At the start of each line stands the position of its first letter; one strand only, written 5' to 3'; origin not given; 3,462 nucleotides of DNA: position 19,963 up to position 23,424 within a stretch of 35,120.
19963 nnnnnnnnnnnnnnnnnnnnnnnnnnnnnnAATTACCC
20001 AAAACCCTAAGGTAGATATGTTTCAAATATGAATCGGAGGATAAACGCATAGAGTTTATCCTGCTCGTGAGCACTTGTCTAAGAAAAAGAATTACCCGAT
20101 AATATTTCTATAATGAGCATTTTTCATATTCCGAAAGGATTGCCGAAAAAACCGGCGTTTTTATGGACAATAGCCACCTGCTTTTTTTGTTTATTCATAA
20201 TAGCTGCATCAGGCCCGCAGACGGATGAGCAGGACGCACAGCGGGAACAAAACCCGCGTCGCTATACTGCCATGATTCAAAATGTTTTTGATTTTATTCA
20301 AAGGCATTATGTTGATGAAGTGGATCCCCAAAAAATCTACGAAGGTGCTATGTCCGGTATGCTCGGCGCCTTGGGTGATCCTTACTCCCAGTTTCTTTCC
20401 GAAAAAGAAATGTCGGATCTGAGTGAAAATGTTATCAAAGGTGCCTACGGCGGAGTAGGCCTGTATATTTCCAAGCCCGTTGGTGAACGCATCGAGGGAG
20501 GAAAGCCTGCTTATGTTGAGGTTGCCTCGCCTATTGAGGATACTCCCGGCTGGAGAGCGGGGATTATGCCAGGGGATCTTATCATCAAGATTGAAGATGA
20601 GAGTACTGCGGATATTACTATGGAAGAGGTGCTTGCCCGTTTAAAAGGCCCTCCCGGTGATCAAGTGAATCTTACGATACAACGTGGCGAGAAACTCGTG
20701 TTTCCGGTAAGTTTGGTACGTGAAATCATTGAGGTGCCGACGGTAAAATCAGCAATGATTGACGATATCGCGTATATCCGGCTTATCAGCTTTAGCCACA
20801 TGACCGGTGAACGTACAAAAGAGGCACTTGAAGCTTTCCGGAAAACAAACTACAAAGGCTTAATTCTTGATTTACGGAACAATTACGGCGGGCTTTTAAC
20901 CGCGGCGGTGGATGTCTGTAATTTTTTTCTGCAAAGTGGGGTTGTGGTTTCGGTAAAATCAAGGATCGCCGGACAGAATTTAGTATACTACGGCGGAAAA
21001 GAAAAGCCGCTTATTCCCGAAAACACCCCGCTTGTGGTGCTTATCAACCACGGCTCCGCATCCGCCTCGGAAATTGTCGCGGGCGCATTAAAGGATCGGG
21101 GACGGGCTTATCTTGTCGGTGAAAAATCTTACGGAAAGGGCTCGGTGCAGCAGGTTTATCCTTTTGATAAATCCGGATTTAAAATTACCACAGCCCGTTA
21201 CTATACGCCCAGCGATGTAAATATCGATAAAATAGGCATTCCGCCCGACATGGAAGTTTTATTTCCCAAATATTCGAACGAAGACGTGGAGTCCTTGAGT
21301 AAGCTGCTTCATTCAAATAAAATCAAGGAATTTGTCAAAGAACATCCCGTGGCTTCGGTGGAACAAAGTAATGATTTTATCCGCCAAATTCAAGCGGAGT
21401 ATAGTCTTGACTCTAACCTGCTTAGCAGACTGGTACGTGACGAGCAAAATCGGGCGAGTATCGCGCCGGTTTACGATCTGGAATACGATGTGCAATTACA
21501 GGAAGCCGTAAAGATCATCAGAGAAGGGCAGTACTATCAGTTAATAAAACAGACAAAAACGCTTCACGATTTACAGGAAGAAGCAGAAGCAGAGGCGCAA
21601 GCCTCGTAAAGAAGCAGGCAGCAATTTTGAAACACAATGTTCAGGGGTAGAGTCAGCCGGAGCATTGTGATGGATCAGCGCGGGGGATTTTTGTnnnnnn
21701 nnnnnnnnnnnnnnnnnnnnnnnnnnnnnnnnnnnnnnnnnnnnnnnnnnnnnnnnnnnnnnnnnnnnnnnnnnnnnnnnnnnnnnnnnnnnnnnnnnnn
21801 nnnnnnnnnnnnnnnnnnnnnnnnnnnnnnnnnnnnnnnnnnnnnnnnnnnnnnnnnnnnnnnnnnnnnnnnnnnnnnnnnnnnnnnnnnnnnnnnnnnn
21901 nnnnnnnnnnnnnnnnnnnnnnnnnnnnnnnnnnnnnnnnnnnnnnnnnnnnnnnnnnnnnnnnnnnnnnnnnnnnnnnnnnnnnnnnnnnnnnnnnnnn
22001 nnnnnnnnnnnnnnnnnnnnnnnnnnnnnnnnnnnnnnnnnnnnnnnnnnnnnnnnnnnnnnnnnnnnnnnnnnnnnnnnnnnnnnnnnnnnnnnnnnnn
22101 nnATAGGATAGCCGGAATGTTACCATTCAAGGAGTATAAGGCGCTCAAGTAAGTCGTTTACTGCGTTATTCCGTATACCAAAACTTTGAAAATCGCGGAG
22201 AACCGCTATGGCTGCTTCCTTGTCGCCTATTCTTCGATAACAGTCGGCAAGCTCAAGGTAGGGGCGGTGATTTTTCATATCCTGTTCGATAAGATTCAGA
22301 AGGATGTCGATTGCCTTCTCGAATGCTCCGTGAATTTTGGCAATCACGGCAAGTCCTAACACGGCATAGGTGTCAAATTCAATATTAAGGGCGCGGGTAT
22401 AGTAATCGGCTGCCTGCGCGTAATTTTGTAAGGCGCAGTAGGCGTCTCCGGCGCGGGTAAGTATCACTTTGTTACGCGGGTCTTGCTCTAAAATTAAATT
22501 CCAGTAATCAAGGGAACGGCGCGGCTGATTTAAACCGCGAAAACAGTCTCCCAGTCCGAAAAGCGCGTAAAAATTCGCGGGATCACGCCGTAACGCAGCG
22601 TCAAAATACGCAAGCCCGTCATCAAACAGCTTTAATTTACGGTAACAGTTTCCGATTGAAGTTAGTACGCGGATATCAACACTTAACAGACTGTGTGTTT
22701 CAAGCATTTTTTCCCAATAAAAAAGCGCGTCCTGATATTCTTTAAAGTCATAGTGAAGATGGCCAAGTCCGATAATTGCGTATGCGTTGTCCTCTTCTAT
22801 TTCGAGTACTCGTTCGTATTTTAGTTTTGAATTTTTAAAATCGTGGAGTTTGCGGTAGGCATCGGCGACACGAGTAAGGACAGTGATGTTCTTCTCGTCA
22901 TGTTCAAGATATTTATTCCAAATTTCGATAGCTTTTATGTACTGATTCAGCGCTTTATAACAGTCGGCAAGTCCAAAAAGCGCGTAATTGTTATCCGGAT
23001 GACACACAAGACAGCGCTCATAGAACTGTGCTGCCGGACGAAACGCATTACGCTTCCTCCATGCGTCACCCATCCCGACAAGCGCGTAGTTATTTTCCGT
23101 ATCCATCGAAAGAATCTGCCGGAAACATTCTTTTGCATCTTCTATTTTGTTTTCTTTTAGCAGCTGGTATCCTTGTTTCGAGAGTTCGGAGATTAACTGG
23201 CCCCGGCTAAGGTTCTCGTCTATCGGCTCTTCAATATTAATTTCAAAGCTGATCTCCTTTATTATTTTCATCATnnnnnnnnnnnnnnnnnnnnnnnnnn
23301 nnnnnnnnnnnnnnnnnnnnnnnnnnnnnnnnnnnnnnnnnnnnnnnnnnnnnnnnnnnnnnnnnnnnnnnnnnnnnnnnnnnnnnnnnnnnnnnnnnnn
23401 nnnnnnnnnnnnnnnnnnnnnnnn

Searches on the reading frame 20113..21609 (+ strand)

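Call 14: search_protein_families(library=pfam, proteins=[window:20113-21609:+], max_evalue=0.01)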
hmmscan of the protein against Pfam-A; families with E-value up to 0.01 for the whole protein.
window:20113-21609:+ (498 aa): 5 families
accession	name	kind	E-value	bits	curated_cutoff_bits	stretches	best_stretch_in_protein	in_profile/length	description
PF03572.23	Peptidase_S41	-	2.8e-51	173.8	24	1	218-382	1-165/165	Peptidase family S41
PF22694.1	CtpB_N-like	-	2.6e-13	50.7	27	1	39-97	26-83/85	Activating protease CtpB N-terminal domain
PF17820.7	PDZ_6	-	1.5e-12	47.5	27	1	137-191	2-54/54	PDZ domain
PF13180.12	PDZ_2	-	6.5e-07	30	27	1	134-195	13-73/80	PDZ domain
PF00595.29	PDZ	-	1.3e-06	29.2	23.2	1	121-190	10-81/81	PDZ domain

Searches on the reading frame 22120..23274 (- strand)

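Call 47: search_protein_families(library=pfam, proteins=[window:22120-23274:-], max_evalue=0.00001)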
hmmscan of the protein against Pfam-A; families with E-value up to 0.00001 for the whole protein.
window:22120-23274:- (384 aa): 16 families
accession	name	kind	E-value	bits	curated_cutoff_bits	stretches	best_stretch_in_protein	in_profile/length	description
PF07719.23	TPR_2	-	1.2e-33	112.8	27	0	272-298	4-30/34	Tetratricopeptide repeat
PF00515.34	TPR_1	-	2.2e-31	106.8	27.8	0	202-234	2-34/34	Tetratricopeptide repeat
PF14559.12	TPR_19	-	9.5e-24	84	25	0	316-360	5-49/68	Tetratricopeptide repeat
PF13432.12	TPR_16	-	5.7e-22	78.3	32.7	1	215-266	11-62/65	Tetratricopeptide repeat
PF13174.12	TPR_6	-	1.5e-19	69.7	26.3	0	97-124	1-28/33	Tetratricopeptide repeat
PF13431.12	TPR_17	-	4.3e-19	67.6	24.4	0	84-117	1-34/34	Tetratricopeptide repeat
PF13424.12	TPR_12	-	8.1e-19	68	30.1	0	99-159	13-74/77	Tetratricopeptide repeat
PF13181.12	TPR_8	-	2.1e-18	65.3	25.7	0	202-234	2-34/34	Tetratricopeptide repeat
PF13428.12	TPR_14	-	5.7e-18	64.1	23.5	0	206-243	6-43/44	Tetratricopeptide repeat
PF13176.12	TPR_7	-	6.4e-13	48.1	27.9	0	273-299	3-29/36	Tetratricopeptide repeat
PF12895.13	ANAPC3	-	1.1e-12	48.4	27.2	0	76-147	3-73/82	Anaphase-promoting complex, cyclosome, subunit 3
PF23914.1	TPR_CcmH_CycH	-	1.5e-09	38.4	42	0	30-158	18-149/158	Cytochrome c-type biogenesis protein H TPR domain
PF25062.1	ARM_TT21_N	-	7.5e-09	36.1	40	0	39-139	111-211/222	Tetratricopeptide repeat protein 21 N-terminal ARM repeat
PF25068.1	ARM_TT21_4th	-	3.1e-07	31.2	30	0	273-338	3-68/153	Tetratricopeptide repeat protein 21 forth ARM domain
PF25063.1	ARM_TT21_C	-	3.1e-07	30.9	35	0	39-128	106-196/209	Tetratricopeptide repeat protein 21 C-terminal ARM domain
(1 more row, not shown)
